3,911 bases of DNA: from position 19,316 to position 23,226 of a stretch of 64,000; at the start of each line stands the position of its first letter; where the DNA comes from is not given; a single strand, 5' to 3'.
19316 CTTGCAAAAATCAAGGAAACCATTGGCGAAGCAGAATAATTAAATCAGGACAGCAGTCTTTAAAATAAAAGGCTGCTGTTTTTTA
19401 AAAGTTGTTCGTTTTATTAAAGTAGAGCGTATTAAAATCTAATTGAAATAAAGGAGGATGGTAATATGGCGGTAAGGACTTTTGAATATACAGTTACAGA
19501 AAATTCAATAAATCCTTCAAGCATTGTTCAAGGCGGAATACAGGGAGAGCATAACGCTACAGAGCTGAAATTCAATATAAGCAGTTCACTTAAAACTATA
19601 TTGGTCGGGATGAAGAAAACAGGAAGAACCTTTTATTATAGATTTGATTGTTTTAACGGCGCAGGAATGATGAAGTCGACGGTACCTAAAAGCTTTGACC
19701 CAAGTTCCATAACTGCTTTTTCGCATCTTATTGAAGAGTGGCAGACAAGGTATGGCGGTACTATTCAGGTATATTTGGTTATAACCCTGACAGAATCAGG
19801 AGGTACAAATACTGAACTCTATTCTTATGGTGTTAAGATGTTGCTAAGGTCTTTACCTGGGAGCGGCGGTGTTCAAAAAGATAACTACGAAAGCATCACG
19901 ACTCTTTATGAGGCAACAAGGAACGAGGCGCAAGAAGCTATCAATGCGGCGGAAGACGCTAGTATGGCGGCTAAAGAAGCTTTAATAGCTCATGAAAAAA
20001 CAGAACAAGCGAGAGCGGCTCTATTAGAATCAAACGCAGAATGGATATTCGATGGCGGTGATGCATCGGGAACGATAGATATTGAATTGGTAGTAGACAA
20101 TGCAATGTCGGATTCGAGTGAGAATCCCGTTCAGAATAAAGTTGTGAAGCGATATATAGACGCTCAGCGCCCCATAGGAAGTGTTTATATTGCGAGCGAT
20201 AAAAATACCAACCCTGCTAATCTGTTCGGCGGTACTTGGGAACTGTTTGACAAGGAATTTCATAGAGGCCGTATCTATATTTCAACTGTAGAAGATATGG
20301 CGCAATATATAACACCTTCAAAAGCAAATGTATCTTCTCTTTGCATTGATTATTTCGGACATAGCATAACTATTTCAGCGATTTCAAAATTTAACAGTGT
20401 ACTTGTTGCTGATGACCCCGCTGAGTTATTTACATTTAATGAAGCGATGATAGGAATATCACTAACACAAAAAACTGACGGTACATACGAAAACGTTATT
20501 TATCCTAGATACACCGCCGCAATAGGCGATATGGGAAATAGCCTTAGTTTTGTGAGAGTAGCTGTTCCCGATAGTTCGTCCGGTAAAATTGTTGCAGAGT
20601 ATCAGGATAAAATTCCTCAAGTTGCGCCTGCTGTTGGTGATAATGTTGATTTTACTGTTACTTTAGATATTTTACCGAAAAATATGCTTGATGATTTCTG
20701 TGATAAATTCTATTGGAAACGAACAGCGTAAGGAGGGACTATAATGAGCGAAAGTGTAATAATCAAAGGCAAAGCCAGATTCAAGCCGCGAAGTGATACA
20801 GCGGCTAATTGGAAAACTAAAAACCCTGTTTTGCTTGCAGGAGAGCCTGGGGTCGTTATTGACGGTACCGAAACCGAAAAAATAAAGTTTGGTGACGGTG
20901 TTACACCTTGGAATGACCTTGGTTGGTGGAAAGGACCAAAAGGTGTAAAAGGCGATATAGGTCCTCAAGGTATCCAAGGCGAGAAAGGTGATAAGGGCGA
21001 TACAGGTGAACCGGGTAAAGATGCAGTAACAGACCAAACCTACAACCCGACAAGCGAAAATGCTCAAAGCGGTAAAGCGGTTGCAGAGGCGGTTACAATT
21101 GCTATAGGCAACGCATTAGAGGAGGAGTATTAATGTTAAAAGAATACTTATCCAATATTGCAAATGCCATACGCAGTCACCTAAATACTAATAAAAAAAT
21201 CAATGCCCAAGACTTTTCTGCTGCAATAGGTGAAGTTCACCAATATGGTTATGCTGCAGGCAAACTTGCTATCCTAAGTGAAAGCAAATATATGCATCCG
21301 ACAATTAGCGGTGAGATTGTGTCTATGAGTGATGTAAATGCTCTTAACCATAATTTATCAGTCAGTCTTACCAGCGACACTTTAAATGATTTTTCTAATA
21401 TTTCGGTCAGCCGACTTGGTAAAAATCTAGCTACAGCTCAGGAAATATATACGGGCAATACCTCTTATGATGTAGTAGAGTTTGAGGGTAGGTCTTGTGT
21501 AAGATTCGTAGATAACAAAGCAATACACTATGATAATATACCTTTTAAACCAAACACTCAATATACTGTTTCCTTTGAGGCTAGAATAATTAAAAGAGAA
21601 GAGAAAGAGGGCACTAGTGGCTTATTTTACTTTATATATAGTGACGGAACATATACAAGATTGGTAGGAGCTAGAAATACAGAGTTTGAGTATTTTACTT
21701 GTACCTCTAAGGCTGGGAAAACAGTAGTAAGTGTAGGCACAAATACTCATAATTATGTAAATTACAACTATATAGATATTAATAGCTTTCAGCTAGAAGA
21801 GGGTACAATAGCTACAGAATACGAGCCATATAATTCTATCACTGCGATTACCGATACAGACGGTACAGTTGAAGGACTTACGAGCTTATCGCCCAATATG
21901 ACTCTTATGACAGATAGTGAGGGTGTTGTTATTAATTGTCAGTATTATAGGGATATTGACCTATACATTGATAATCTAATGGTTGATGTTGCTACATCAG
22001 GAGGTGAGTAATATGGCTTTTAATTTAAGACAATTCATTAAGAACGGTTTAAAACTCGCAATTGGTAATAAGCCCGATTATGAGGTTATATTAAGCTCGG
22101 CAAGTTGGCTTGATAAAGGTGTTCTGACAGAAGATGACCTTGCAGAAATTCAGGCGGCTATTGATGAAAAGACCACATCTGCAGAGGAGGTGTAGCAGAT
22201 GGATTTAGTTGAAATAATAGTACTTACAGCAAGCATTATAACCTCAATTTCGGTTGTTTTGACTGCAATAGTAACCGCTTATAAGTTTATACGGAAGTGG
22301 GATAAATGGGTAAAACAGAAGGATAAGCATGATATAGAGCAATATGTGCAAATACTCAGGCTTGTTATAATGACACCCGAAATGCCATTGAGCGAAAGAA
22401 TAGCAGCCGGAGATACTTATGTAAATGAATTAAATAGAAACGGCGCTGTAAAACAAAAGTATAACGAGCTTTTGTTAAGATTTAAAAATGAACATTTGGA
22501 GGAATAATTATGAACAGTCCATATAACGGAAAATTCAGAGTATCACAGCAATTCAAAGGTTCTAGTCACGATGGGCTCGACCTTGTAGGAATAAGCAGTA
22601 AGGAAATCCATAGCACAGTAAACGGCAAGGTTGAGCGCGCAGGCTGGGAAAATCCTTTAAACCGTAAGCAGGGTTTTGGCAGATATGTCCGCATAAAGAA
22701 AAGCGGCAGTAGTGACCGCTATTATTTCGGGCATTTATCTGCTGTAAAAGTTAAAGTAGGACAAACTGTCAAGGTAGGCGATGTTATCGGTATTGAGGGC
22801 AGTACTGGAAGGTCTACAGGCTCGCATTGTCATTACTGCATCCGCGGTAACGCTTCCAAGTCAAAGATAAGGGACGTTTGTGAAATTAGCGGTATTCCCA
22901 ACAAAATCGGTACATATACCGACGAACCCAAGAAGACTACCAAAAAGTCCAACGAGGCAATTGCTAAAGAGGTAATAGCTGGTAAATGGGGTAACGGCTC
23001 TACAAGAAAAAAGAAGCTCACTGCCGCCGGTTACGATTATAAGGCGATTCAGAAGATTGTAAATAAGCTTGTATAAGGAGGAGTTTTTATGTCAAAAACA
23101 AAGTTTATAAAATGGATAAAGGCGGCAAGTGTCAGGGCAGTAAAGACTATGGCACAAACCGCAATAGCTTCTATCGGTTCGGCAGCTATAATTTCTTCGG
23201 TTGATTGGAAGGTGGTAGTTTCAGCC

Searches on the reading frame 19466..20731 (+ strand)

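Call 55: search_protein_families(library=phrogs, proteins=[window:19466-20731:+], max_evalue=0.001)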
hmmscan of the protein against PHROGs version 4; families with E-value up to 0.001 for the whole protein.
window:19466-20731:+ (421 aa): 1 family
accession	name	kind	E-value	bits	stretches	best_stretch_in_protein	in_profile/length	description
phrog_6465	-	tail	5.9e-05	23.8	1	143-261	32-145/281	tail protein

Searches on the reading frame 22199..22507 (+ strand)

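Call 102: search_protein_families(library=pfam, proteins=[window:22199-22507:+], max_evalue=0.001)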
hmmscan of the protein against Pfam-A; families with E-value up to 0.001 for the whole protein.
window:22199-22507:+ (102 aa): 1 family
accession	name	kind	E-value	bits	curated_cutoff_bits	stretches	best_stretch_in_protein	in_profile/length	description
PF01616.22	Orbi_NS3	-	0.00049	20.2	27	1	3-91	84-167/179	Orbivirus NS3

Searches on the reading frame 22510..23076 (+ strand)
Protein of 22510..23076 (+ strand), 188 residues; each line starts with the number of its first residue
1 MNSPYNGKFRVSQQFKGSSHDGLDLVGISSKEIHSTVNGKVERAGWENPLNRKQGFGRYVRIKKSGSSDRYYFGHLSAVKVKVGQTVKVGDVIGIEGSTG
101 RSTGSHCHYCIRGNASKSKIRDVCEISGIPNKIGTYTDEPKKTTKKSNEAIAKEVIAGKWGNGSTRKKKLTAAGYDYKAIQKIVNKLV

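Call 55: search_protein_families(library=phrogs, proteins=[window:22510-23076:+], max_evalue=0.001)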
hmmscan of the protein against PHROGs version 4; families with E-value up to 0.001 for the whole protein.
window:22510-23076:+ (188 aa): 23 families
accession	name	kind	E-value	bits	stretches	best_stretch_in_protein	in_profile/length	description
phrog_14988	-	other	1.4e-28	101.3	1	3-132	8-150/272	peptidase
phrog_7767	-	other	1.2e-22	81.6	1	8-114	9-109/194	metallo-endopeptidase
phrog_7698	-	lysis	5.1e-19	70.2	1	141-187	267-313/316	endolysin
phrog_28672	-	other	7e-16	58.8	1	17-112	285-374/397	metallo-endopeptidase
phrog_6700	-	lysis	3.2e-15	55.2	1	13-144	2619-2742/2898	endolysin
phrog_4070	-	tail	3.9e-14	52.7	1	7-117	612-715/989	tail length tape measure protein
phrog_10030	-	tail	7.1e-14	51.1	1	4-118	1898-2011/2105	tail length tape measure protein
phrog_1067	-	head and packaging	3.2e-12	46.7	1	16-120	757-853/991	minor head protein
phrog_21656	-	other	5.1e-12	45.6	1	16-114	633-732/1022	peptidase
phrog_16241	-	lysis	9.1e-12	46.1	1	127-187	125-185/290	endolysin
phrog_8537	-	unknown function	9.6e-12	45.9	1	13-121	9-110/384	-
phrog_3578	-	lysis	1.1e-11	45.7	1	16-111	230-336/405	endolysin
phrog_16615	-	other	8.6e-10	39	1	54-124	448-509/529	peptidase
phrog_167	-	tail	1e-09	37.7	1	14-137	1212-1291/1555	tail length tape measure protein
phrog_33207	-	other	1.9e-09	38.7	1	9-112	17-116/240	metallo-endopeptidase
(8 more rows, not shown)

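Call 102: search_protein_families(library=pfam, proteins=[window:22510-23076:+], max_evalue=0.001)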
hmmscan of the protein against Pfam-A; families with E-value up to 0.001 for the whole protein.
window:22510-23076:+ (188 aa): 3 families
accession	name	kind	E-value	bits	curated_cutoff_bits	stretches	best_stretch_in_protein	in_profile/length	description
PF08230.16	CW_7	-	5.4e-22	77.7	25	1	149-188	1-40/40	CW_7 repeat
PF01551.29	Peptidase_M23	-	2.5e-19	69.7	28.7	1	19-116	2-92/96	Peptidase family M23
PF13533.13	Biotin_lipoyl_2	-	0.00023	21.3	29.8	0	74-93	9-28/32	Biotin-lipoyl like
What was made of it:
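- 22510..23076 (+): Phage endolysin (Peptidase_M23 + CW_7), in the middle of the late operon. It shows that the cassette is not needed to explain lysis. Calls 55 and 102.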
